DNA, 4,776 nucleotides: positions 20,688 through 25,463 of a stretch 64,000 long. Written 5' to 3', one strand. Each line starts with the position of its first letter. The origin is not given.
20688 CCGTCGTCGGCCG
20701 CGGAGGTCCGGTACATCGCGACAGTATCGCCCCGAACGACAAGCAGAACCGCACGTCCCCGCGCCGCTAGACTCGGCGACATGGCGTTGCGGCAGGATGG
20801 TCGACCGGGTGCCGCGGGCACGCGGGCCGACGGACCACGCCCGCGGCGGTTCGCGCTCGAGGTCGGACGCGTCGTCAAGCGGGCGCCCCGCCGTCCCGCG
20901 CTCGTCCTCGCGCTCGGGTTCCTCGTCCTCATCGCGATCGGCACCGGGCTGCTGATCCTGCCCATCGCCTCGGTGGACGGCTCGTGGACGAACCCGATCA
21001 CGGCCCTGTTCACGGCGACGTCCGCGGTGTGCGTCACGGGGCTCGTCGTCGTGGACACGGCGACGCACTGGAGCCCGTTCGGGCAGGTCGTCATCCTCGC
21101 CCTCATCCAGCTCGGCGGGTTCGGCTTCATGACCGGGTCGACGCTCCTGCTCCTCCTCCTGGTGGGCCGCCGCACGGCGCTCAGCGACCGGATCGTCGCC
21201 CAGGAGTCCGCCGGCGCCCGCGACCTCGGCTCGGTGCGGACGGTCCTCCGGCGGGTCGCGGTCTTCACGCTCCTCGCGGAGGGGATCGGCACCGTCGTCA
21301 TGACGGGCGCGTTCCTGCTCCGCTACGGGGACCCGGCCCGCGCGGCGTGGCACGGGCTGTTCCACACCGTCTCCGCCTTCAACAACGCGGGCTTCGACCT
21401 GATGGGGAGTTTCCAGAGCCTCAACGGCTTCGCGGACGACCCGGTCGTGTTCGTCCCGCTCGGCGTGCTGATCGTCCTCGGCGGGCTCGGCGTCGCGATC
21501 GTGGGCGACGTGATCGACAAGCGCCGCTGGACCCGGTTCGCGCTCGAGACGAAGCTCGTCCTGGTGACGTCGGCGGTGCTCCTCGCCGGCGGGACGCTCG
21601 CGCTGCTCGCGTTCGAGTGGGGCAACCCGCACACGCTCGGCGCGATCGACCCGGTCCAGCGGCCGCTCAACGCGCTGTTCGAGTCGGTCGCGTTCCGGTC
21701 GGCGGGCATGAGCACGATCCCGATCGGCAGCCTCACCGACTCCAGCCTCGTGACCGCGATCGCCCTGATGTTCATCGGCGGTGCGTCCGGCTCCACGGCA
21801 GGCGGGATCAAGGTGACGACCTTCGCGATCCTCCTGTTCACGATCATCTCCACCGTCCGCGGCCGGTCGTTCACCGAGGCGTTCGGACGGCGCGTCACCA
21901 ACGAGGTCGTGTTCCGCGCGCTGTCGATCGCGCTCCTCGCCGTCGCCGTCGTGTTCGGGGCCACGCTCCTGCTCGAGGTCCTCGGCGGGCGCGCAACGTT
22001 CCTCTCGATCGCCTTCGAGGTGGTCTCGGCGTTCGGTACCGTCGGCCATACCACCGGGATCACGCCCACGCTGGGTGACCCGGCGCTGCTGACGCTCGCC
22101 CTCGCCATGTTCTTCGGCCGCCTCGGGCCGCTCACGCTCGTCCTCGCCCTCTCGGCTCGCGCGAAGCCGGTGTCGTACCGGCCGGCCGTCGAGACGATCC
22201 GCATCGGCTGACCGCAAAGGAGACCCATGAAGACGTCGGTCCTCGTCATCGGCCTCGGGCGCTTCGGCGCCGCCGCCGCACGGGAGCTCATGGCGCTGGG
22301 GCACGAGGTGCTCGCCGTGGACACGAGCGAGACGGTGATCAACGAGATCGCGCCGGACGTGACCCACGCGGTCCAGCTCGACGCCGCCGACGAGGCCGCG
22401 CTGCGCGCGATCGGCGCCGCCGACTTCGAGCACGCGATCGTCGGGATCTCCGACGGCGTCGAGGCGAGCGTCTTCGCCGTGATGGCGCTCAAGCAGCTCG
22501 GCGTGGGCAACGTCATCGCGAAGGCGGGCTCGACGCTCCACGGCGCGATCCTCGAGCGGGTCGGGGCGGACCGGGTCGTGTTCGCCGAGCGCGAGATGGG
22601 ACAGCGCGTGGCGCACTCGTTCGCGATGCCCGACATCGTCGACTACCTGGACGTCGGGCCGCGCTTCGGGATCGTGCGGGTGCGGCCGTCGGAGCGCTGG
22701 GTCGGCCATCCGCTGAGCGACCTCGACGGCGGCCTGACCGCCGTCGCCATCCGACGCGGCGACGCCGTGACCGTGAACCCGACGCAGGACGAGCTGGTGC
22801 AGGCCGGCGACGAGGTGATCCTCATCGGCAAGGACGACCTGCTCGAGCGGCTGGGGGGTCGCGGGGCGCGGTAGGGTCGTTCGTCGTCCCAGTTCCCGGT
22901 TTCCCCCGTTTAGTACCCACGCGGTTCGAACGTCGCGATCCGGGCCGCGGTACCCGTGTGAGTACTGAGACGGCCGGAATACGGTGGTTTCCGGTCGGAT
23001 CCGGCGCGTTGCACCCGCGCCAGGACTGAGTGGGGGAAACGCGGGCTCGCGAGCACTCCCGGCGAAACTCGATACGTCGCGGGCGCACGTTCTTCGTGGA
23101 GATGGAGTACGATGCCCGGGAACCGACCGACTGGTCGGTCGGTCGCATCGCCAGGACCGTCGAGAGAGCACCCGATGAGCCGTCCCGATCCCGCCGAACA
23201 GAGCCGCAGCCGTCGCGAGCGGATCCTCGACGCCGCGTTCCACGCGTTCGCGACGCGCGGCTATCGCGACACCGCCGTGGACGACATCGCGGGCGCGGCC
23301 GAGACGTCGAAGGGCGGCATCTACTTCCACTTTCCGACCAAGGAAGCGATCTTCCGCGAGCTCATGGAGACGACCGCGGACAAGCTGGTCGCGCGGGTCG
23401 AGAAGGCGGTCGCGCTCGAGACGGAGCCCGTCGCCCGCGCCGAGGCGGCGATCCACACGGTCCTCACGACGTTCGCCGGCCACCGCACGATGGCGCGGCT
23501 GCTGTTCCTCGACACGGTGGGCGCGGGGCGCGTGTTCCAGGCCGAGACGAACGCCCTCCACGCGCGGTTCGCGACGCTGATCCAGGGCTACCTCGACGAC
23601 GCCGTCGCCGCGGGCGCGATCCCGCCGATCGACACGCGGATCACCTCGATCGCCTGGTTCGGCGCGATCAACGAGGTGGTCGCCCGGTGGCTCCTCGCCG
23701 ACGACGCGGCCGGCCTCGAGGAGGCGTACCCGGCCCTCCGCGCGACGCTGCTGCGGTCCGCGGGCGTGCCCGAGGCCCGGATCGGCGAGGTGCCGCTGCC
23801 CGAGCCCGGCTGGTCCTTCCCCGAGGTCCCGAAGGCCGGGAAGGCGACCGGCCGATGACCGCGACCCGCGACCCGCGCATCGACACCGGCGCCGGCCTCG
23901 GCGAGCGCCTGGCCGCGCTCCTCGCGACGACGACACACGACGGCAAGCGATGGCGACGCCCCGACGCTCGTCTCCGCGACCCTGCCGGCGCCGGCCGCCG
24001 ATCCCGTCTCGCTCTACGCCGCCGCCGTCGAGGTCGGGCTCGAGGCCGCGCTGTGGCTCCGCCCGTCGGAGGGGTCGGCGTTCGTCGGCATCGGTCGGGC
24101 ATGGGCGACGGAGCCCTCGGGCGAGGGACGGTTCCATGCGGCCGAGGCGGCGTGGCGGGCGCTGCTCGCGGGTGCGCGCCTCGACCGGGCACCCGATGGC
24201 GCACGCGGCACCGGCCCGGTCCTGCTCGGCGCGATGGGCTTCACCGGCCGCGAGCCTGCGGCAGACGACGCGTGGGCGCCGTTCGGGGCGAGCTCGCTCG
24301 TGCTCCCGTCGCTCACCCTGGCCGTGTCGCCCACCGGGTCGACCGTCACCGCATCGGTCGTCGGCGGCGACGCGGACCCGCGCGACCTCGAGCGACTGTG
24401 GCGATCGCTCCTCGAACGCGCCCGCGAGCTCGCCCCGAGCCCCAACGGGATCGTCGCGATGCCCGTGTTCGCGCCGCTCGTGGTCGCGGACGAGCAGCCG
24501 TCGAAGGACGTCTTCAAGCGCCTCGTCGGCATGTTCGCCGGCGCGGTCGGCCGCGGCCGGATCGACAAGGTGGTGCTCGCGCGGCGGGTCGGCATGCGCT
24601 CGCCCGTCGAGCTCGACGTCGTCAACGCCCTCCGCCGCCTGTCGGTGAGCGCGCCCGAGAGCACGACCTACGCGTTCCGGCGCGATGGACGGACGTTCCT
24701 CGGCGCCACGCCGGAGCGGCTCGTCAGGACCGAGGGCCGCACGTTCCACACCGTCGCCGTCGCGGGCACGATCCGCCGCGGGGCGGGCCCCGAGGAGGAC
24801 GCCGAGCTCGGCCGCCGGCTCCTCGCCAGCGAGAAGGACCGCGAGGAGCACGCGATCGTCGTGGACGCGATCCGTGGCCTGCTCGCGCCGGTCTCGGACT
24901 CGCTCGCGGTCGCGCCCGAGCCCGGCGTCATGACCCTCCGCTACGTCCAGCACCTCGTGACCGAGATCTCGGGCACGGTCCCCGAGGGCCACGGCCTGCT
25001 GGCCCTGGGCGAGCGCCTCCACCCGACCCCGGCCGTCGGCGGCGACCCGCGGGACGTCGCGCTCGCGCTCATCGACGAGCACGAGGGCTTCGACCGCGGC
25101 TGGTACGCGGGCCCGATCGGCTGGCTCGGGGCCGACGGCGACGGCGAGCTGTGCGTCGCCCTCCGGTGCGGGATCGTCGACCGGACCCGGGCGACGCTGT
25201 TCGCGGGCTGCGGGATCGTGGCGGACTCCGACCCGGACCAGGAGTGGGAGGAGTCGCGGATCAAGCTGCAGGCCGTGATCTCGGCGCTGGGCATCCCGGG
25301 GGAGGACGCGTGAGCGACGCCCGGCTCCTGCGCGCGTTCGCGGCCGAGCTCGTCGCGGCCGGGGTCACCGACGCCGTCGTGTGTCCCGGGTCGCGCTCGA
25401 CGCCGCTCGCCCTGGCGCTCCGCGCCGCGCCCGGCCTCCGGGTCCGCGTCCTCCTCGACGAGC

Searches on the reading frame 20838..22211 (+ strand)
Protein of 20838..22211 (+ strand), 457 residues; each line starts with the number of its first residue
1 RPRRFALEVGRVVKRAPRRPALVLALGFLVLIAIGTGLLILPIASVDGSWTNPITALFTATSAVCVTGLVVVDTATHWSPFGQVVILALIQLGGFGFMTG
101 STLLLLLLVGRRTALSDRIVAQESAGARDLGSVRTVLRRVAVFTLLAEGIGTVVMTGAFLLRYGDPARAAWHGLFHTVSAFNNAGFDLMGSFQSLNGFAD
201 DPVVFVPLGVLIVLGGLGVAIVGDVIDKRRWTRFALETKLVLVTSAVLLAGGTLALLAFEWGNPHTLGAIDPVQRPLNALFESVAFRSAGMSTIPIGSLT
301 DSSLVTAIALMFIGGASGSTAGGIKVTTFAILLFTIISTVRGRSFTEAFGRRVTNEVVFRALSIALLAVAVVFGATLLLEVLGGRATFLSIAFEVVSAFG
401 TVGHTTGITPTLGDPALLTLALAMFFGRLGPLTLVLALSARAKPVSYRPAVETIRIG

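Call 8: search_protein_families(library=ncbifam, proteins=[window:20838-22211:+], max_evalue=0.00001)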
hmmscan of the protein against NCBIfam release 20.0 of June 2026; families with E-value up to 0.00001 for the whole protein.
window:20838-22211:+ (457 aa): 2 families
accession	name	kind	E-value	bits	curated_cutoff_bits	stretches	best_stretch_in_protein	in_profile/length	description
TIGR00933.1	2a38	subfamily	5.1e-88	295.8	331.15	1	38-428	1-391/391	TrkH family potassium uptake protein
TIGR00934.2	2a38euk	subfamily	9.4e-12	44.1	441.9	1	238-435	617-812/834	TRK family potassium/sodium uptake transporter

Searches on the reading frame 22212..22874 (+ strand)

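Call 8: search_protein_families(library=ncbifam, proteins=[window:22212-22874:+], max_evalue=0.00001)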
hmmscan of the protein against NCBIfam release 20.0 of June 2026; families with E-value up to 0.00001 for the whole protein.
window:22212-22874:+ (220 aa): 6 families
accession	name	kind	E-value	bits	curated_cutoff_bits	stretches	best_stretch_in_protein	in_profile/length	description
NF007039.0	PRK09496.3-2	equivalog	5.8e-14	51.7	293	1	10-211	3-213/446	Trk system potassium transporter TrkA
NF007043.0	PRK09496.3-6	equivalog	1.6e-11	43.6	384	1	3-209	227-435/445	Trk system potassium transporter TrkA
NF007036.0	PRK09496.2-3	subfamily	1.1e-08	34.2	407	0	5-124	228-349/448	Trk system potassium transporter TrkA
NF007041.0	PRK09496.3-4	equivalog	1.4e-08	33.9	386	1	10-214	3-215/450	Trk system potassium transporter TrkA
NF007950.1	PRK10669.1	equivalog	2.4e-06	26.7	700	1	9-133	419-543/547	YbaL family putative K(+) efflux transporter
NF007031.0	PRK09496.1-2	equivalog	5.2e-06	25.8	289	0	10-210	3-443/458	Trk system potassium transporter TrkA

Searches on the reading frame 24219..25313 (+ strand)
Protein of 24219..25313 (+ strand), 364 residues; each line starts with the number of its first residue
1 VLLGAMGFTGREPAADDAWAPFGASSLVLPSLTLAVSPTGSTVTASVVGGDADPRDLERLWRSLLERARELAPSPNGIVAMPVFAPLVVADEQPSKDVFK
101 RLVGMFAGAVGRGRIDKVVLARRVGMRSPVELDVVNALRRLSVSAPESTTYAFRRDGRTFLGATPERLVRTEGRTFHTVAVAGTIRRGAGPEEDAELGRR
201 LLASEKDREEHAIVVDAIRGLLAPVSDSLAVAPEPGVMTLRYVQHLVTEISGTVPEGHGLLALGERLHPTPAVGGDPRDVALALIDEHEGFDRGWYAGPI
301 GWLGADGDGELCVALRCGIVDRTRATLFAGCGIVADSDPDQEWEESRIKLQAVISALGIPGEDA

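Call 8: search_protein_families(library=ncbifam, proteins=[window:24219-25313:+], max_evalue=0.00001)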
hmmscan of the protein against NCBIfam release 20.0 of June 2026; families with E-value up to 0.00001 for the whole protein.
window:24219-25313:+ (364 aa): 26 families (the best 25 are shown)
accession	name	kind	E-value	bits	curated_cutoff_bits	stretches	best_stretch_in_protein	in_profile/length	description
NF005459.0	PRK07054.1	equivalog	5.8e-100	335.6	475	1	2-360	107-459/476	isochorismate synthase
TIGR00543.1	isochor_syn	subfamily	1.9e-92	310.2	224.75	1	2-357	3-349/349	isochorismate synthase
NF005380.0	PRK06923.1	equivalog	8.5e-58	196.4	486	1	93-360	118-392/399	isochorismate synthase DhbC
NF011591.0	PRK15016.1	equivalog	1.2e-56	192.5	624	1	91-359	121-390/391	isochorismate synthase EntC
TIGR01820.1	TrpE-arch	equivalog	2.3e-52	178.8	512.05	1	94-358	185-449/449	anthranilate synthase component I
TIGR00564.1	trpE_most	equivalog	5.6e-48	164.1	517.7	1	92-356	189-453/455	anthranilate synthase component I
NF011588.0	PRK15012.1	equivalog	1.5e-44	152.6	488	1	67-349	139-420/431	isochorismate synthase MenF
TIGR01824.1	PabB-clade2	equivalog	4.4e-44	151.2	408.55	1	88-352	86-354/355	aminodeoxychorismate synthase, component I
NF010089.0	PRK13574.1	equivalog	2.7e-41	141.9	527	1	89-359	150-420/421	anthranilate synthase component I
NF010086.0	PRK13571.1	equivalog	1.4e-40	139.3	693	1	86-357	220-497/510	anthranilate synthase component I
NF010087.0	PRK13572.1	equivalog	7.6e-36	123.7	580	1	95-359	171-433/435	anthranilate synthase component I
TIGR00553.1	pabB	equivalog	6.5e-35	120.8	328.4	1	95-350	71-326/329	aminodeoxychorismate synthase component I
NF006563.0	PRK09070.1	equivalog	9e-35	120.2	514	1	99-358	185-445/447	aminodeoxychorismate synthase component I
NF005698.0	PRK07508.1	equivalog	5.9e-30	104.1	452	1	133-351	151-373/383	aminodeoxychorismate synthase component I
NF004610.0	PRK05940.1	equivalog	3e-29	102.1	568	1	133-358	228-460/467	anthranilate synthase component I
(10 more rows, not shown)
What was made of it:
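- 23855..25313 (+): menF (isochorismate synthase); the start ATG overlaps the TetR stop; apparent 1-nt frameshift between about 23921 and 23950. TIGR00543 310 bits, above cut-off (call 8).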
